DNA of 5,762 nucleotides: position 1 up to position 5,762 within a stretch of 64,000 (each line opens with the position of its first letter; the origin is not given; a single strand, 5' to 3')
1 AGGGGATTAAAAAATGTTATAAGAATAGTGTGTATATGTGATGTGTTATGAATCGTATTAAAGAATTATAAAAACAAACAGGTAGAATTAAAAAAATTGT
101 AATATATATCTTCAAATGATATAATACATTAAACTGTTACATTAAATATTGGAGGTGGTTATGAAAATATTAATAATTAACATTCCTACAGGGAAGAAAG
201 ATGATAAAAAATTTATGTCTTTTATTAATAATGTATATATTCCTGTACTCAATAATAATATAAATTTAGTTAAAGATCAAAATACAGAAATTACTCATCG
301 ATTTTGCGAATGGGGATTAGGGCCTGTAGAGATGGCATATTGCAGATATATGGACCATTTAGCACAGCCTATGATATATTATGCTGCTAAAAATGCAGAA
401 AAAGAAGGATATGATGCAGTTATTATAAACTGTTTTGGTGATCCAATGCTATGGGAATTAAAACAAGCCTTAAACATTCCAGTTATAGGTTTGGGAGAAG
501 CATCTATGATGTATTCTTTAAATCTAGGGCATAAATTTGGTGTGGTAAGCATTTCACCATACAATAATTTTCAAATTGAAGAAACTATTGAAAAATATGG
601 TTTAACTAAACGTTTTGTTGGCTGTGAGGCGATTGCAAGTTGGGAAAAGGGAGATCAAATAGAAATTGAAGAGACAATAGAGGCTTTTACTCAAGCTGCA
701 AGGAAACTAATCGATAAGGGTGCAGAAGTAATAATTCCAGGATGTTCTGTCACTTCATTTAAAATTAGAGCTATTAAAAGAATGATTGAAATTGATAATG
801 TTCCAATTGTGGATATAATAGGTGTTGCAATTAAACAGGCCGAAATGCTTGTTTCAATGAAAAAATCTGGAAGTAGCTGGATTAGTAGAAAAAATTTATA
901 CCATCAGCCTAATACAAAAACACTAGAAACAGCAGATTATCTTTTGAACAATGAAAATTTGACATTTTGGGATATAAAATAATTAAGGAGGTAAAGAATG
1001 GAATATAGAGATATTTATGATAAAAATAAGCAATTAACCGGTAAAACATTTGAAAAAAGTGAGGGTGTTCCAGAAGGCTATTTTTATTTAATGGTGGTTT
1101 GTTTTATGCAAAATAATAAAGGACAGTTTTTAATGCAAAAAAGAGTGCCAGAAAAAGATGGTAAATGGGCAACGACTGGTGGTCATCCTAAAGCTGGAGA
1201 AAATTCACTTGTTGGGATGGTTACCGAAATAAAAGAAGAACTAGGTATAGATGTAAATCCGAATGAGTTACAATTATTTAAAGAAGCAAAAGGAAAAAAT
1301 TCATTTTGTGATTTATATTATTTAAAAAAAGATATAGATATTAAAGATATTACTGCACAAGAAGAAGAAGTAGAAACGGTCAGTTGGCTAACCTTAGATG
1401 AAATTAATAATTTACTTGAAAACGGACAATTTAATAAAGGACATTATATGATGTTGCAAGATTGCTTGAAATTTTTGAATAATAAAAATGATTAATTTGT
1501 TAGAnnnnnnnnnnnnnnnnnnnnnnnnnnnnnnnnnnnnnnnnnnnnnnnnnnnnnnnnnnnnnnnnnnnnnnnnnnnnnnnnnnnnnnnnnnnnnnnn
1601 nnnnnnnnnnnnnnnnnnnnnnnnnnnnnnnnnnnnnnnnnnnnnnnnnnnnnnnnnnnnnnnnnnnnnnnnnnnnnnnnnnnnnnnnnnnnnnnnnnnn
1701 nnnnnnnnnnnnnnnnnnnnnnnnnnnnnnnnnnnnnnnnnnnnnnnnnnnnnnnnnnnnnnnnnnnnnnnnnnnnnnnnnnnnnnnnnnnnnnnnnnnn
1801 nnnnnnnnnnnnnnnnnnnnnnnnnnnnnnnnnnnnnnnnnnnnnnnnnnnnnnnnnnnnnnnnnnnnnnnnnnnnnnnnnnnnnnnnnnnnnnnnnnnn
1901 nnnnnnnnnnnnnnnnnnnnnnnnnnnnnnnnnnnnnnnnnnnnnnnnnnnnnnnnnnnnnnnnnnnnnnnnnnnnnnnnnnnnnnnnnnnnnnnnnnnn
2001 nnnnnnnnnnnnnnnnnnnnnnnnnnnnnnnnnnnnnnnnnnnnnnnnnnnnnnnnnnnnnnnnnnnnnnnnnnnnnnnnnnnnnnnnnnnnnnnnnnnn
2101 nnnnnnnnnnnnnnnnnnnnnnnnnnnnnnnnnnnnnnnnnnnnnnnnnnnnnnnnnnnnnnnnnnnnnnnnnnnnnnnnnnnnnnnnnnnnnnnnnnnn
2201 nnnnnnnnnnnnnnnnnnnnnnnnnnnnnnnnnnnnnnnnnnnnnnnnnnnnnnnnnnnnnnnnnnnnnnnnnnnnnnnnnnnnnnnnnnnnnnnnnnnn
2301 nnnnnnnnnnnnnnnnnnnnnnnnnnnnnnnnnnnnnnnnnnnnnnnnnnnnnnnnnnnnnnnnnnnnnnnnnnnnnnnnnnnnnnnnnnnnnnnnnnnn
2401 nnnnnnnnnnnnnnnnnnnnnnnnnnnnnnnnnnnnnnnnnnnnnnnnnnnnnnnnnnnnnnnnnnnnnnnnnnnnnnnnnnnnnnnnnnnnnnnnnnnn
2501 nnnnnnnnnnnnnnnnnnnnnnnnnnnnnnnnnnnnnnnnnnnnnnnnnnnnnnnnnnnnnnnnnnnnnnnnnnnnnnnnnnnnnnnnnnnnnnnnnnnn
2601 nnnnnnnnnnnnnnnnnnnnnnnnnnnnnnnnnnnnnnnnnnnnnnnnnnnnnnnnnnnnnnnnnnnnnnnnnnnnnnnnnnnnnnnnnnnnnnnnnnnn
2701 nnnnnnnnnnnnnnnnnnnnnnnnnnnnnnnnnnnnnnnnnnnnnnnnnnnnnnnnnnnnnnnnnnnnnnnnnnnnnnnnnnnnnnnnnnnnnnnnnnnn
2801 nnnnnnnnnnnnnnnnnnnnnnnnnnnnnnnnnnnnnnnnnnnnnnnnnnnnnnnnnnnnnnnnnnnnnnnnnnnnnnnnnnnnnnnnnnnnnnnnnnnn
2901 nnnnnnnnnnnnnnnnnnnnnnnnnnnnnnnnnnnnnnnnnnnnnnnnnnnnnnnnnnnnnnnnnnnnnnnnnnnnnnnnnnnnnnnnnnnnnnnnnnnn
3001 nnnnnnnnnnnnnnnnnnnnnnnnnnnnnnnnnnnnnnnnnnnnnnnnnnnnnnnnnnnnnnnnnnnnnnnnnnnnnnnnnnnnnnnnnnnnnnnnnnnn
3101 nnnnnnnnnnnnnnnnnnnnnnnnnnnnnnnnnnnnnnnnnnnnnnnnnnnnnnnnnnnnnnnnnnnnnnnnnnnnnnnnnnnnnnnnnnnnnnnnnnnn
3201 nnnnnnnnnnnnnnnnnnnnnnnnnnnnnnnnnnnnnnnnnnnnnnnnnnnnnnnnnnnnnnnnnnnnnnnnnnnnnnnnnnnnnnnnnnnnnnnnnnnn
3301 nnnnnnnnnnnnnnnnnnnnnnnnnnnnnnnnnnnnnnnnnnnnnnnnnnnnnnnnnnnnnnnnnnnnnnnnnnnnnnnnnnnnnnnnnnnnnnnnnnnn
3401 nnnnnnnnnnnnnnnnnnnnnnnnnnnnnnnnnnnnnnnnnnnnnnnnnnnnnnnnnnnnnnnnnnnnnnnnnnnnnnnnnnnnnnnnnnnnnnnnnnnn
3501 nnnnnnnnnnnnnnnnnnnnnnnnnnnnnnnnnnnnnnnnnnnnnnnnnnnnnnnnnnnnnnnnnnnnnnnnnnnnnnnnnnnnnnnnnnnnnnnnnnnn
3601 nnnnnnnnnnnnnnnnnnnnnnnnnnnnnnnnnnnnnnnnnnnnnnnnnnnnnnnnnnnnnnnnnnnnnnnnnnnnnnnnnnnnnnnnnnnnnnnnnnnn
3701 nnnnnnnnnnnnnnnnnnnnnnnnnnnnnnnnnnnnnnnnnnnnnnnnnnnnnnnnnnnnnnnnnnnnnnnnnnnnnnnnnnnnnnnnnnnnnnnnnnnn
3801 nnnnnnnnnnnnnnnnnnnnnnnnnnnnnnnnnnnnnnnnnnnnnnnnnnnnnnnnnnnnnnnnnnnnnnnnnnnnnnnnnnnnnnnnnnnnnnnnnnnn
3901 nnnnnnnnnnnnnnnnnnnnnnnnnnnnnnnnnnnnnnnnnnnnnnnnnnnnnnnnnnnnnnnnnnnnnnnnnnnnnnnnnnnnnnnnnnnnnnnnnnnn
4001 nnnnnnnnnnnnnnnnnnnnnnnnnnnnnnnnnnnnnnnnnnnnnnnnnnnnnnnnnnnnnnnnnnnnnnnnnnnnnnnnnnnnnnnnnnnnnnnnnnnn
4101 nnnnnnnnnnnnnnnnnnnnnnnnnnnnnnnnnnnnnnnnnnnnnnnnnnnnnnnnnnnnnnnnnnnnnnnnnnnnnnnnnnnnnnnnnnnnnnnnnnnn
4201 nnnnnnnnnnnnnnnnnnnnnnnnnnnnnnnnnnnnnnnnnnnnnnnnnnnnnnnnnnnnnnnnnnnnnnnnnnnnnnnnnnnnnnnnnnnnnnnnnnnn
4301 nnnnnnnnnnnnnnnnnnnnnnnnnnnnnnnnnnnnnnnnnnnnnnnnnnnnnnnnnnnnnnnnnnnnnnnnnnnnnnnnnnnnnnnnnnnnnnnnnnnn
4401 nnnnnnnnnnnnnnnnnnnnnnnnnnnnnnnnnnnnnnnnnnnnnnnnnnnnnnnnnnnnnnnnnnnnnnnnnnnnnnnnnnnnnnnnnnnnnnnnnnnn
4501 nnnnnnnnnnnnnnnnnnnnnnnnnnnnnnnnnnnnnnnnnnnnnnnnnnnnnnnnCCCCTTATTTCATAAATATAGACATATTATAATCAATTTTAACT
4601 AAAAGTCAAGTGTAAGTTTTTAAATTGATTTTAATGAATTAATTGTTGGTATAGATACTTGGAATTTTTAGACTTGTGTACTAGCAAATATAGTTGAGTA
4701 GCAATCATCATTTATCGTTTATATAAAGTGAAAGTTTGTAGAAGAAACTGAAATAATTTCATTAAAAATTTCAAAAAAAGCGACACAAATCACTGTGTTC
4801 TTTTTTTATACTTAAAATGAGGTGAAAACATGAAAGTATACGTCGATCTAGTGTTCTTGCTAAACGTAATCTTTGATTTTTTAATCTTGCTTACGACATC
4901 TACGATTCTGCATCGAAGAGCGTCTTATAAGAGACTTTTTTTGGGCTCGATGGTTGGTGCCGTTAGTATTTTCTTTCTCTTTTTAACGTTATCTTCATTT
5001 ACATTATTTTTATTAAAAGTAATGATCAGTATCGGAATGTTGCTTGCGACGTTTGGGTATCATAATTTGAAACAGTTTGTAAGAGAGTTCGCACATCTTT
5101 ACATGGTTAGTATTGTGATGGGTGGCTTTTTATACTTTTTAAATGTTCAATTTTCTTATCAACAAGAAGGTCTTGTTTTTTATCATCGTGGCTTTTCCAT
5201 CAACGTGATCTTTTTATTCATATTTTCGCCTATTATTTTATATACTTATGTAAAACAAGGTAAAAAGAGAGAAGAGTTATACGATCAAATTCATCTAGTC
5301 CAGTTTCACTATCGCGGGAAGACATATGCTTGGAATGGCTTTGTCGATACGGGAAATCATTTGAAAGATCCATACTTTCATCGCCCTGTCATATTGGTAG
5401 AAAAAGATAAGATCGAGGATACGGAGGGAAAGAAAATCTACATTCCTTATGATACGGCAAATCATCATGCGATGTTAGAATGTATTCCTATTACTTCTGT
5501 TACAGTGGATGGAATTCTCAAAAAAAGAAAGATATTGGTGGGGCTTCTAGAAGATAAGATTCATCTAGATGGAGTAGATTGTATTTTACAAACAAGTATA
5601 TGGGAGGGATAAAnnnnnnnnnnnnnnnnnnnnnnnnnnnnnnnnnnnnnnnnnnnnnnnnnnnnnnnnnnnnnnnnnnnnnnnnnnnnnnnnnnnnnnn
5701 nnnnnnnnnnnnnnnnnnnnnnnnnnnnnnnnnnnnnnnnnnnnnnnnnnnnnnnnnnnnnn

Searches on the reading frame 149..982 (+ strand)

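Call 68: search_protein_families(library=pfam, proteins=[window:149-982:+], max_evalue=0.001)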
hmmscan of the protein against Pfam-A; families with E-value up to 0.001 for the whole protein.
window:149-982:+ (277 aa): 1 family
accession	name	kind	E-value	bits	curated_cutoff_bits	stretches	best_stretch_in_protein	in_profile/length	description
PF01177.27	Asp_Glu_race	-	1.9e-29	103.4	31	1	71-231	51-211/211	Asp/Glu/Hydantoin racemase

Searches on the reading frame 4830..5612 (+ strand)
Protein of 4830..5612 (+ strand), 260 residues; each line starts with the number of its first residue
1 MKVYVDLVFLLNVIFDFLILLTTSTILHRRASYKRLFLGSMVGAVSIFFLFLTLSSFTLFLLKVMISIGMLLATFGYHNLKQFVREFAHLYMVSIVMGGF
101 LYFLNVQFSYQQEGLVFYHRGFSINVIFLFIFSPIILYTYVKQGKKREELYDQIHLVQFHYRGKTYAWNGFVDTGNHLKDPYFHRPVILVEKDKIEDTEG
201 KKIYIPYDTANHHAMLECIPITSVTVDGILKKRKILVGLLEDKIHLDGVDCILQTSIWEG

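Call 31: search_protein_families(library=ncbifam, proteins=[window:4830-5612:+], max_evalue=0.00001)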
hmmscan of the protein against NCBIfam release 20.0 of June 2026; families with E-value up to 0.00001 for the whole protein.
window:4830-5612:+ (260 aa): 1 family
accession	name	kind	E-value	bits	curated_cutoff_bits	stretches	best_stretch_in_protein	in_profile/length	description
TIGR02854.1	spore_II_GA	equivalog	3e-40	138.4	209.55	1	1-201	1-208/293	sigma-E processing peptidase SpoIIGA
